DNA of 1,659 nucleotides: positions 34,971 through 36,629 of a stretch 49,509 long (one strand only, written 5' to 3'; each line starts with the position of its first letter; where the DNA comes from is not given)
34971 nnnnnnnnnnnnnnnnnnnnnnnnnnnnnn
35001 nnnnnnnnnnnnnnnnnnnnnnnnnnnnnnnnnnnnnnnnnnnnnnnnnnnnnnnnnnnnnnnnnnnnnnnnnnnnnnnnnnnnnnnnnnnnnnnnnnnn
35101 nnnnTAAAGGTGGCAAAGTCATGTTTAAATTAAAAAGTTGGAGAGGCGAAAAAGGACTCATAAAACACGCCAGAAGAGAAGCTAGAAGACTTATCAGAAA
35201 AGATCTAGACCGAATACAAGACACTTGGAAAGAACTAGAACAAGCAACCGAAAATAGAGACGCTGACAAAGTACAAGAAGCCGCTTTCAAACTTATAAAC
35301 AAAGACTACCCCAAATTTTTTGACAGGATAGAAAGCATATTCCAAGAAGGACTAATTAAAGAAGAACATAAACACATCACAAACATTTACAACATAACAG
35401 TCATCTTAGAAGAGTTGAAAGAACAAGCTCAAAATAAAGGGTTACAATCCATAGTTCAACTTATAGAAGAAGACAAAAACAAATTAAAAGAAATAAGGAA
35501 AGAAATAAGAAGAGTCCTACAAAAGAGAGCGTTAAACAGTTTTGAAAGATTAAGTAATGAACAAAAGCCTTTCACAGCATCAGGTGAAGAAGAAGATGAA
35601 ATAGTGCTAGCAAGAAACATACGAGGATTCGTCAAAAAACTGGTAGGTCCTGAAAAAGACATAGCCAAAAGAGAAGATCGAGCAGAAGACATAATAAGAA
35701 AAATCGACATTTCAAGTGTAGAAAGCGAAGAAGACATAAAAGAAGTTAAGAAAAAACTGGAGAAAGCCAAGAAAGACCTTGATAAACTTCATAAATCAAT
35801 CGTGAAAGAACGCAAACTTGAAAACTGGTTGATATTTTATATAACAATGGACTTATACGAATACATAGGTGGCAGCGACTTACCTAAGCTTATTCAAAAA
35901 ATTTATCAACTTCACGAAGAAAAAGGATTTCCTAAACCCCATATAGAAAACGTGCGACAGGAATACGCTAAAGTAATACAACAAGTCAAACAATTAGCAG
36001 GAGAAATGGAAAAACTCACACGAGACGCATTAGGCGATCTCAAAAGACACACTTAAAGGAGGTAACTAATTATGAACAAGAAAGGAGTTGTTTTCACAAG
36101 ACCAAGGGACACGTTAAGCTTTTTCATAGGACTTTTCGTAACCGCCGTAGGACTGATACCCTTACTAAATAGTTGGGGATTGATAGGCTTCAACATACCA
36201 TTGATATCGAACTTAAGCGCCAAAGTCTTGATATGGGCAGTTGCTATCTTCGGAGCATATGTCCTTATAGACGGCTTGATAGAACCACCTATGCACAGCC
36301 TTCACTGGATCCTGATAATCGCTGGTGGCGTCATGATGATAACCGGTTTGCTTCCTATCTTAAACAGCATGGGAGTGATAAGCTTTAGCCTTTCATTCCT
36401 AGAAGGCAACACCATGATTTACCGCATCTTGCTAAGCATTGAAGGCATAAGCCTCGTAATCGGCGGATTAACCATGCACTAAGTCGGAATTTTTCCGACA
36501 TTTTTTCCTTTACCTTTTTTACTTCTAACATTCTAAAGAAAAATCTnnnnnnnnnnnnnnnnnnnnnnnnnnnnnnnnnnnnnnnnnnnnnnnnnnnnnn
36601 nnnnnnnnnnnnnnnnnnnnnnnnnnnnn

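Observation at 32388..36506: Four-gene operon of unrecognisable membrane and coiled-coil proteins next to the recombinase cassette: candidate novel envelope system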

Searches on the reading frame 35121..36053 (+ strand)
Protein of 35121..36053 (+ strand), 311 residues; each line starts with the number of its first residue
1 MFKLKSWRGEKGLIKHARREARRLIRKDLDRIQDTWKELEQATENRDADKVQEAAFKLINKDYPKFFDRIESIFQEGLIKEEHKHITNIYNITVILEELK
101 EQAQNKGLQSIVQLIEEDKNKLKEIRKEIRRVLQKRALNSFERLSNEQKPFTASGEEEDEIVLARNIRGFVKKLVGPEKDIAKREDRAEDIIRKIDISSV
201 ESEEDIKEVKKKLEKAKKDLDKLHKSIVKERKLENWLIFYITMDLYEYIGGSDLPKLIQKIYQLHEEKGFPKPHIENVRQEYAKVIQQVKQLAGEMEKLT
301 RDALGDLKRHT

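Call 3: search_protein_families(library=pfam, proteins=[window:35121-36053:+], max_evalue=1)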
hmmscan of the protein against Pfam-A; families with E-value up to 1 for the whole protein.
window:35121-36053:+ (311 aa): 10 families
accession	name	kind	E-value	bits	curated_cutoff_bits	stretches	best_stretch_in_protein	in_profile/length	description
PF16767.10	KinB_sensor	-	0.002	19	27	1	27-72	38-83/122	Sensor domain of alginate biosynthesis sensor protein KinB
PF03135.19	CagE_TrbE_VirB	-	0.0099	16.3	21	1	69-137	110-177/204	CagE, TrbE, VirB family, component of type IV transporter system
PF10112.14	Halogen_Hydrol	-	0.04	14.3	29.8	1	202-236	59-93/191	5-bromo-4-chloroindolyl phosphate hydrolysis protein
PF18213.6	SUB1_ProdP9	-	0.1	12.9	25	1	64-118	13-67/80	SUB1 protease Prodomain ProdP9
PF14497.11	GST_C_3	-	0.18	12.4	21.6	0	44-75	13-43/104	Glutathione S-transferase, C-terminal domain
PF05942.16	PaREP1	-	0.3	11.5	24.4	1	217-281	42-107/115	Archaeal PaREP1/PaREP8 family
PF20531.3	DUF6746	-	0.52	10.7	27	0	23-57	80-114/124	Family of unknown function (DUF6746)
PF05508.16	Ran-binding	-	0.67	9.5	25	0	86-141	58-113/304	RanGTP-binding protein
PF00210.30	Ferritin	-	0.77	10.1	24.5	0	243-304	49-114/142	Ferritin-like domain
PF13675.11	PilJ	-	0.91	10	26.6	0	24-45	76-101/114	Type IV pili methyl-accepting chemotaxis transducer N-term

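Call 4: search_protein_families(library=phrogs, proteins=[window:35121-36053:+], max_evalue=1)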
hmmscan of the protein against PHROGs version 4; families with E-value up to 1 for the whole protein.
window:35121-36053:+ (311 aa): 8 families
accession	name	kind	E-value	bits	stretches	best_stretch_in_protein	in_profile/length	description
phrog_3590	-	unknown function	0.0021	18.5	1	56-299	106-288/481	-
phrog_3550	-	unknown function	0.004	18.5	1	185-235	15-63/79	-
phrog_20092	-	unknown function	0.041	15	0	189-227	14-52/148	-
phrog_167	-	tail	0.046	12.3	1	29-301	76-270/1555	tail length tape measure protein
phrog_1535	-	tail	0.12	11.5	1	45-303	49-211/1152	tail length tape measure protein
phrog_3368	-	unknown function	0.48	11.6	1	81-169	29-117/137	-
phrog_2335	-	tail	0.51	9.1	1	24-268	839-1071/1536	tail length tape measure protein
phrog_30292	-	unknown function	0.75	9.2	0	49-147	222-322/677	-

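Call 9: search_protein_families(library=ncbifam, proteins=[window:35121-36053:+], max_evalue=1)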
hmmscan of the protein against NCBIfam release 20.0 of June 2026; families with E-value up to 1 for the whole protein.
window:35121-36053:+ (311 aa): 4 families
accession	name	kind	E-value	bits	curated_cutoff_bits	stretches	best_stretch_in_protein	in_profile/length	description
NF008875.0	PRK11911.1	equivalog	0.0067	16.5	274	1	88-119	65-96/140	flagellar basal body rod modification protein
NF045600.2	BstA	equivalog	0.007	14.3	1400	1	45-131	559-647/903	sterol transporter cytoplasmic membrane protein BstA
NF006531.0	PRK09004.1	equivalog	0.023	14.5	158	1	31-113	65-144/146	FMN-binding protein MioC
NF004687.0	PRK06030.1-2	equivalog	0.15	12.3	181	1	278-304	31-57/140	hypothetical protein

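Call 11: list_cluster_members(proteins=[P0001, window:35121-36053:+, window:32388-32978:+, window:36072-36479:+])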
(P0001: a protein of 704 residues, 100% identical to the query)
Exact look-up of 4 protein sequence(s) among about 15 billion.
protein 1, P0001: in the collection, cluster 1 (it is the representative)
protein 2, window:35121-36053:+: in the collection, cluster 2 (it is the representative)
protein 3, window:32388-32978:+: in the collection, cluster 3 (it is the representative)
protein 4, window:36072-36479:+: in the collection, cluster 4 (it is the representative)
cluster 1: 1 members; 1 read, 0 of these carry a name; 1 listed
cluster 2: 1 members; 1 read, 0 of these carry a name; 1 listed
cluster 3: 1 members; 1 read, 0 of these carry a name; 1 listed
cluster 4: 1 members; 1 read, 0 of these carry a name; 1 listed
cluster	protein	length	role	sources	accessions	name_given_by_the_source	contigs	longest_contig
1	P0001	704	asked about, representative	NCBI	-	-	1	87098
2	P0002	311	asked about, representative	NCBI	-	-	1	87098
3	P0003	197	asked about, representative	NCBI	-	-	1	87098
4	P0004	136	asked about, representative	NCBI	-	-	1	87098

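Call 17: find_homologous_proteins(query=window:35121-36053:+, max_evalue=0.01)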
Query window:35121-36053:+ (311 aa): 1 proteins with E <= 0.01 among 3070 candidates.
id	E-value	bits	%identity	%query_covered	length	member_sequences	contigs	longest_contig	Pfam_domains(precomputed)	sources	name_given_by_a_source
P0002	2.1e-191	652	100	100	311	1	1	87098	-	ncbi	-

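Call 24: search_solved_structures(query=window:35121-36053:+, max_evalue=1)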
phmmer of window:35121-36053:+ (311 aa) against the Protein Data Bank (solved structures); distinct sequences matched with E-value up to 1: 0.

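Call 25: search_protein_families(library=padloc, proteins=[window:35121-36053:+], max_evalue=0.1)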
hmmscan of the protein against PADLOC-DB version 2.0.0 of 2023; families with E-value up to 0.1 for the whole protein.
window:35121-36053:+ (311 aa): 1 family
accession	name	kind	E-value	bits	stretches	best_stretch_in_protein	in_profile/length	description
PDLC00746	Effector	-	0.0038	14.3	1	190-269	166-246/389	Endonuclease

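Call 73: search_solved_structures(query=A9, max_evalue=10)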
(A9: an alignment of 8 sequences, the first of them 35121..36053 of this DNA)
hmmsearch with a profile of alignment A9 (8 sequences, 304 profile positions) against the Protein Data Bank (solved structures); distinct sequences matched with E-value up to 10: 115 (the best 60 are shown).
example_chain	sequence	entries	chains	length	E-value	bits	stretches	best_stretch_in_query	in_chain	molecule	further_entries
9ebc_B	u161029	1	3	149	0.067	15.4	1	202-252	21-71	Hemagglutinin HA2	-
4zry_B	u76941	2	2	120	0.073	15.3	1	167-228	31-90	Keratin, type II cytoskeletal 1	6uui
2ibx_B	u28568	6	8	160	0.08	15.2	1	202-252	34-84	Hemagglutinin | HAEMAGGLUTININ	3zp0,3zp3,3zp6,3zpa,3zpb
9o8r_B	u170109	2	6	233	0.083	15.1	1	203-252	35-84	Hemagglutinin | Hemagglutinin HA2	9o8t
5jw4_B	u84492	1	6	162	0.083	15.1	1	202-252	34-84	Hemagglutinin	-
4k62_B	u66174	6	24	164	0.085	15.1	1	202-252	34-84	Hemagglutinin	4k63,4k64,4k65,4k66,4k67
4kdq_B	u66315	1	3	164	0.085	15.1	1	202-252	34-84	Hemagglutinin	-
4cr0_B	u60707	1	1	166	0.087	15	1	202-252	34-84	Hemagglutinin HA2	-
3znk_B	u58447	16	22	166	0.087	15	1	202-252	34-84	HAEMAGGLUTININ | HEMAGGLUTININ | Hemagglutinin HA2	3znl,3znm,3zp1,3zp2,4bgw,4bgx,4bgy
4bgz_B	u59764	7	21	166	0.088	15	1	202-252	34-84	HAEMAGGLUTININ HA1 | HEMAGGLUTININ | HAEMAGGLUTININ HA2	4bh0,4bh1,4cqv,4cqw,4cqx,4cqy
4bh2_B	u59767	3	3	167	0.088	15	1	202-252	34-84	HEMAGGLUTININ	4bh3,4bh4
7wl5_B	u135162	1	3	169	0.09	15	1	202-252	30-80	Hemagglutinin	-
8vue_B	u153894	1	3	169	0.09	15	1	202-252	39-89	Hemagglutinin HA2 chain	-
8ut4_B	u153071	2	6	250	0.092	15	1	203-252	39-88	Hemagglutinin HA2 chain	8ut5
4kwm_B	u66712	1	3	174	0.095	14.9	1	202-252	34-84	Hemagglutinin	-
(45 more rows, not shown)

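Call 77: search_protein_families(library=pfam, alignment_id=A9, max_evalue=1)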
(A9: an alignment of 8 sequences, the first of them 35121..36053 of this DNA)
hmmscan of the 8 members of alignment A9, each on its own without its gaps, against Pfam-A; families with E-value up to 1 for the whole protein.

A. member 1, window:35121-36053:+ (311 aa): 10 families
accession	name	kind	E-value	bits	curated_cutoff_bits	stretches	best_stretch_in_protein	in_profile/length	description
PF16767.10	KinB_sensor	-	0.002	19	27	1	27-72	38-83/122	Sensor domain of alginate biosynthesis sensor protein KinB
PF03135.19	CagE_TrbE_VirB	-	0.0099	16.3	21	1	69-137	110-177/204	CagE, TrbE, VirB family, component of type IV transporter system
PF10112.14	Halogen_Hydrol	-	0.04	14.3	29.8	1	202-236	59-93/191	5-bromo-4-chloroindolyl phosphate hydrolysis protein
PF18213.6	SUB1_ProdP9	-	0.1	12.9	25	1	64-118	13-67/80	SUB1 protease Prodomain ProdP9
PF14497.11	GST_C_3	-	0.18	12.4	21.6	0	44-75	13-43/104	Glutathione S-transferase, C-terminal domain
PF05942.16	PaREP1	-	0.3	11.5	24.4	1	217-281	42-107/115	Archaeal PaREP1/PaREP8 family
PF20531.3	DUF6746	-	0.52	10.7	27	0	23-57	80-114/124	Family of unknown function (DUF6746)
PF05508.16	Ran-binding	-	0.67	9.5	25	0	86-141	58-113/304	RanGTP-binding protein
PF00210.30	Ferritin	-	0.77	10.1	24.5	0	243-304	49-114/142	Ferritin-like domain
PF13675.11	PilJ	-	0.91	10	26.6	0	24-45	76-101/114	Type IV pili methyl-accepting chemotaxis transducer N-term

B. families by the number of members that match (of 8 scanned): 42 families (the first 25 are shown)
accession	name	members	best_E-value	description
PF16767.10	KinB_sensor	1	0.002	Sensor domain of alginate biosynthesis sensor protein KinB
PF04513.17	Baculo_PEP_C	1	0.0038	Baculovirus polyhedron envelope protein, PEP, C terminus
PF04108.17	ATG17_like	1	0.0053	Autophagy protein ATG17-like domain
PF09539.15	DUF2385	1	0.006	Protein of unknown function (DUF2385)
PF09744.14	RH1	1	0.0092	RILP homology 1 domain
PF03135.19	CagE_TrbE_VirB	1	0.0099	CagE, TrbE, VirB family, component of type IV transporter system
PF10186.14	ATG14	1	0.012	Vacuolar sorting 38 and autophagy-related subunit 14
PF11629.13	Mst1_SARAH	1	0.013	C terminal SARAH domain of Mst1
PF20234.3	DUF6591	1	0.015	Family of unknown function (DUF6591)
PF11155.13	DUF2935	1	0.033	Domain of unknown function (DUF2935)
PF24423.1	OVT1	1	0.035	Major antigen, helical domain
PF10112.14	Halogen_Hydrol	1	0.04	5-bromo-4-chloroindolyl phosphate hydrolysis protein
PF07851.19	TMEM120A-B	1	0.041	TMEM120A/B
PF19551.4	DUF6074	1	0.049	Family of unknown function (DUF6074)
PF08349.16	DUF1722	1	0.053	Protein of unknown function (DUF1722)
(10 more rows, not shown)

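Call 86: predict_structure(protein=window:35121-36053:+)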
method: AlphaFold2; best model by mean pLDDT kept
length: 311 residues; sequences in the alignment: 1
mean_pLDDT: 51.7   pTM: 0.39
mean pLDDT of the five models: 51.7, 46.7, 46.5, 45.8, 44.9
residues with pLDDT >= 90: 0; 70-90: 56; 50-70: 97; < 50: 158
segments of 3 or more residues with pLDDT < 50: 1-14, 73-75, 77-87, 132-179, 228-290
pLDDT, mean of each block of 10 residues (from residue 1): 32 49 59 63 63 51 58 48 45 67 80 77 57 44 37 35 36 38 60 73 77 73 56 36 33 38 37 33 40 53 58 44
secondary structure, 60 per line:
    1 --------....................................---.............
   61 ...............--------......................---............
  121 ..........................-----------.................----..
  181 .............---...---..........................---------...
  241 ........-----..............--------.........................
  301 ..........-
elements in order: H9-44 H48-75 H84-105 H109-146 H158-174 H179-193 H203-228 H238-248 H254-267 H276-310
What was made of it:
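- On PspA/Vipp1/ESCRT-III superfamily (for g3): The single-sequence AF2 model has pLDDT 51.7 and gives only helix boundaries (call 86).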

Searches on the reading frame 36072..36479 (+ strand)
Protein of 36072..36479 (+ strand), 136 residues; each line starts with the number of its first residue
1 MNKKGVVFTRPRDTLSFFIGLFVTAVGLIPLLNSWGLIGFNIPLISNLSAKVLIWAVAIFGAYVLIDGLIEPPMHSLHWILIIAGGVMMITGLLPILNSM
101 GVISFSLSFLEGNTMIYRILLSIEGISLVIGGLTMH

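Call 3: search_protein_families(library=pfam, proteins=[window:36072-36479:+], max_evalue=1)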
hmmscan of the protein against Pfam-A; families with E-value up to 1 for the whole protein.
window:36072-36479:+ (136 aa): 0 families

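Call 4: search_protein_families(library=phrogs, proteins=[window:36072-36479:+], max_evalue=1)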
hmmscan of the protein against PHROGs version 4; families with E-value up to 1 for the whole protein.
window:36072-36479:+ (136 aa): 0 families

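Call 9: search_protein_families(library=ncbifam, proteins=[window:36072-36479:+], max_evalue=1)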
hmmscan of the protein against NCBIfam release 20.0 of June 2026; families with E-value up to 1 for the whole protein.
window:36072-36479:+ (136 aa): 1 family
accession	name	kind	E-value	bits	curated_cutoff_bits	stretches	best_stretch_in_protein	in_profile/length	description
TIGR01583.1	formate-DH-gamm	equivalog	0.72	9.8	115.85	0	76-124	110-158/204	formate dehydrogenase subunit gamma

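Call 25: search_protein_families(library=padloc, proteins=[window:36072-36479:+], max_evalue=0.1)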
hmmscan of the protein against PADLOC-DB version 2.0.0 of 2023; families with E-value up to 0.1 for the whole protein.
window:36072-36479:+ (136 aa): 0 families

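Call 62: find_related_loci(query=A8, collection=genome_contigs, flank=10000)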
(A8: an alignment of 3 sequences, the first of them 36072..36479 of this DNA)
Query A8 (136 aa) in genome_contigs; peptide patterns used: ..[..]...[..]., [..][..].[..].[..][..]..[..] (x = any residue, [..] = any of these).
36 stretches matched a pattern; 7 encode a relative of the query (tblastn E <= 1e-3); 7 distinct loci.
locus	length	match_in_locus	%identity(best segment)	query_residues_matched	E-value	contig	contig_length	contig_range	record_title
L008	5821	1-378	68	11-136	6e-56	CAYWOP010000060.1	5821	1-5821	MAG TPA_asm: uncultured Methanosarcinales archaeon isolate SRP185896_co1_402 genome assembly, contig: NODE_15869_length_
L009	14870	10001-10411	54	1-136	2e-44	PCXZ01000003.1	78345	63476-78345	MAG: Candidatus Woesearchaeota archaeon CG10_big_fil_rev_8_21_14_0_10_44_13 CG10_8_21_14_0.10_scaffold_167_c, whole geno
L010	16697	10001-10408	55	1-136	2e-44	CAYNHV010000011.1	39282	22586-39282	MAG TPA_asm: uncultured Methanosarcinales archaeon isolate SRP141376_co2_308 genome assembly, contig: NODE_2327_length_3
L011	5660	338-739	56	2-136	4e-44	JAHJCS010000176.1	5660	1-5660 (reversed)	MAG: Nanoarchaeota archaeon isolate Modern_marine.mb.317 Modern_marine.mb.317_k141_1726130, whole genome shotgun sequenc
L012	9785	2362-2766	54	2-136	8e-42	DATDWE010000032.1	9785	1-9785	MAG TPA_asm: Candidatus Nanoarchaeia archaeon isolate SMAG_U8102 k141_542269, whole genome shotgun sequence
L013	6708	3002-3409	54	2-136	9e-37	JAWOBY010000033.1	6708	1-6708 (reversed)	MAG: Candidatus Woesearchaeota archaeon isolate BLK3-3.bin.38 k191_2318119, whole genome shotgun sequence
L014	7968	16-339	54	1-107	7e-34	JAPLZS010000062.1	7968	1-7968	MAG: Candidatus Woesearchaeota archaeon isolate LacPavin_0419_WC90_MAG_41_5 LacPavin_0419_WC90_scaffold_211131, whole ge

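Call 78: search_protein_families(library=pfam, proteins=[L009:7489-9000:+, L013:896-1978:+, L013:27-878:+, L009:6341-7489:+], max_evalue=0.05)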
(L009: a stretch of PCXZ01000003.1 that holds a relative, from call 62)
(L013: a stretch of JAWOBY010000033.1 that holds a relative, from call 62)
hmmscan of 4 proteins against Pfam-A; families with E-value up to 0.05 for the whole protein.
L009:7489-9000:+ (504 aa): 0 families

L013:896-1978:+ (361 aa): 3 families
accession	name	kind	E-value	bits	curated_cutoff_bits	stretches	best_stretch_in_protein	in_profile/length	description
PF24423.1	OVT1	-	0.0067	17.2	30.9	1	250-329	19-98/100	Major antigen, helical domain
PF02403.27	Seryl_tRNA_N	-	0.011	16.4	28.2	1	260-332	26-101/108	Seryl-tRNA synthetase N-terminal domain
PF04513.17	Baculo_PEP_C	-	0.013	16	38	0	281-358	38-103/140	Baculovirus polyhedron envelope protein, PEP, C terminus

L013:27-878:+ (284 aa): 2 families
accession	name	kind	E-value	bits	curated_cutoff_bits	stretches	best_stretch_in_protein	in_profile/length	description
PF00041.27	fn3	-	0.00044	20.8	25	1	82-160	2-72/84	Fibronectin type III domain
PF01108.23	Tissue_fac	-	0.028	14.7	27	0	75-164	17-106/107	Tissue factor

L009:6341-7489:+ (383 aa): 1 family
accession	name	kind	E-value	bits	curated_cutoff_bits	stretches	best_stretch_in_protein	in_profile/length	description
PF13620.12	CarboxypepD_reg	-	0.0045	17.8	32.3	1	252-349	2-81/82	Carboxypeptidase regulatory-like domain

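Call 79: find_related_loci(query=A8, collection=metagenome_contigs, flank=10000)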
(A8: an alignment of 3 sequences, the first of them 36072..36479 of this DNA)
Query A8 (136 aa) in metagenome_contigs; peptide patterns used: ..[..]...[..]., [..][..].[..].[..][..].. (x = any residue, [..] = any of these).
167 stretches matched a pattern; 2 encode a relative of the query (tblastn E <= 1e-3); 2 distinct loci.
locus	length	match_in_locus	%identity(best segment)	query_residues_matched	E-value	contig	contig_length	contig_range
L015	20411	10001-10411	54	1-136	9e-45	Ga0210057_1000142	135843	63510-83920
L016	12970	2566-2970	54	2-136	4e-42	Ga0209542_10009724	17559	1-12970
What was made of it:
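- Tried and rejected: The g4 alignment A8 worked (calls 62, 79).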

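Call 89: search_dna_similar(query=window:36072-36479:+, collection=phages, mode=protein, max_evalue=0.01)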
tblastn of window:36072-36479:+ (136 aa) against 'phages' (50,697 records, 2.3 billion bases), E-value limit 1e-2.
No match.

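Call 90: search_dna_similar(query=window:36072-36479:+, collection=plasmids, mode=protein, max_evalue=0.01)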
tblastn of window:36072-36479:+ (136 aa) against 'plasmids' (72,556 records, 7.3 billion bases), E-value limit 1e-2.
No match.

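Call 116: search_protein_families(library=pfam, alignment_id=A7, max_evalue=5)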
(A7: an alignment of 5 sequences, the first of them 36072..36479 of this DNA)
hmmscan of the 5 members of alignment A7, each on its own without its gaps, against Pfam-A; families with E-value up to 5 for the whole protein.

A. member 1, window:36072-36479:+ (136 aa): 0 families

B. families by the number of members that match (of 5 scanned): 6 families
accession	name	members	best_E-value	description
PF03779.20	SPW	2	0.00091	SPW repeat domain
PF05360.19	YiaAB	2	0.44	yiaA/B two helix domain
PF18917.5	LiaI-LiaF-like_TM1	2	0.76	LiaI-LiaF-like transmembrane region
PF14007.11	YtpI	1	0.18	YtpI-like protein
PF19510.5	DUF6044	1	0.47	Protein of unknown function (DUF6044)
PF03729.18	DUF308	1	2.7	Short repeat of unknown function (DUF308)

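Call 118: search_protein_families(library=pfam, proteins=[L009:9998-10411:+, L012:2356-2766:+, L013:3002-3409:+, L011:332-739:+, L008:1-378:+], max_evalue=5)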
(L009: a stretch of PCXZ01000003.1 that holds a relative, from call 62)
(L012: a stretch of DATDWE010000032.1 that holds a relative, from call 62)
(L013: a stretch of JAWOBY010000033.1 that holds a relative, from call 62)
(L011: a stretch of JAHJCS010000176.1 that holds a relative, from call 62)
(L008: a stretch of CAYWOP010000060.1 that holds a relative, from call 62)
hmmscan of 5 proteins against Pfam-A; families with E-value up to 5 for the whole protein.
L009:9998-10411:+ (138 aa): 3 families
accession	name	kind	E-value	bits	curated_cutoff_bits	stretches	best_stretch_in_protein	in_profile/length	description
PF14007.11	YtpI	-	0.064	14.1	29.4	1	11-38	52-79/87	YtpI-like protein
PF03729.18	DUF308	-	0.58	10.9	25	1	45-96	11-70/73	Short repeat of unknown function (DUF308)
PF05360.19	YiaAB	-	3.4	8.4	26.6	1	16-35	7-28/53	yiaA/B two helix domain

L012:2356-2766:+ (137 aa): 2 families
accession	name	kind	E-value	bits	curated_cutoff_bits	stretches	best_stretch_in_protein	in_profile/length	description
PF14007.11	YtpI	-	0.015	16.1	29.4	1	10-34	51-75/87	YtpI-like protein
PF03729.18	DUF308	-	1.4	9.6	25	0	15-55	23-63/73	Short repeat of unknown function (DUF308)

L013:3002-3409:+ (136 aa): 4 families
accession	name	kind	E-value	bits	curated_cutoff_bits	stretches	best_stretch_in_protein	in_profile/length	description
PF18917.5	LiaI-LiaF-like_TM1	-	0.74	10.4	27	2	16-41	1-26/42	LiaI-LiaF-like transmembrane region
PF18920.5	DUF5671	-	1.1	9.6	28.4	0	49-93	9-56/132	Domain of unknown function (DUF5671)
PF03729.18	DUF308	-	1.9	9.2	25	1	34-94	9-70/73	Short repeat of unknown function (DUF308)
PF12725.13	DUF3810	-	2.6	7.8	28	1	32-96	15-77/311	Protein of unknown function (DUF3810)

L011:332-739:+ (136 aa): 5 families
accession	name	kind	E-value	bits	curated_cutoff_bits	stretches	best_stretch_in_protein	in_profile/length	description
PF05360.19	YiaAB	-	0.11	13.2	26.6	1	78-95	4-21/53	yiaA/B two helix domain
PF14007.11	YtpI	-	0.16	12.8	29.4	1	10-38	51-79/87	YtpI-like protein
PF18917.5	LiaI-LiaF-like_TM1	-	0.24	12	27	2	19-52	2-33/42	LiaI-LiaF-like transmembrane region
PF03729.18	DUF308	-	1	10.1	25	0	48-71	15-38/73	Short repeat of unknown function (DUF308)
PF00335.26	Tetraspanin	-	2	8.4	32.1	1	16-66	11-68/225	Tetraspanin family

L008:1-378:+ (126 aa): 4 families
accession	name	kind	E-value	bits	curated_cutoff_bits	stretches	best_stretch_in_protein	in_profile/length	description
PF18917.5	LiaI-LiaF-like_TM1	-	0.022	15.3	27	1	72-97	1-26/42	LiaI-LiaF-like transmembrane region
PF03918.19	CcmH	-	0.022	14.5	25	1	40-86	72-114/143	Cytochrome C biogenesis protein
PF05360.19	YiaAB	-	2.9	8.6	26.6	0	69-85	6-22/53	yiaA/B two helix domain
PF03729.18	DUF308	-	4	8.2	25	0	43-60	21-38/73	Short repeat of unknown function (DUF308)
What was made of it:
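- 36072..36482 (+): g4: 4-TM protein made of two hairpin repeats; the best conserved component. Sub-threshold Pfam matches to 2-TM-hairpin families (calls 116, 118).
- On LiaI-LiaF-like TM / other 2-TM-hairpin repeat families (for g4): The window's g4 has no hit at all (calls 116, 118).
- g4 orthologues give repeated but sub-threshold LiaI-LiaF-like_TM1 matches (5 of 9, best E=0.022; call 118).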

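Call 121: find_related_loci(query=A8, collection=viral_contigs, flank=5000)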
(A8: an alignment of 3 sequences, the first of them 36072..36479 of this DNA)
Query A8 (136 aa) in viral_contigs; peptide patterns used: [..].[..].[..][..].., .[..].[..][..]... (x = any residue, [..] = any of these).
135 stretches matched a pattern, but none encodes a relative of the query by tblastn (E <= 1e-3).
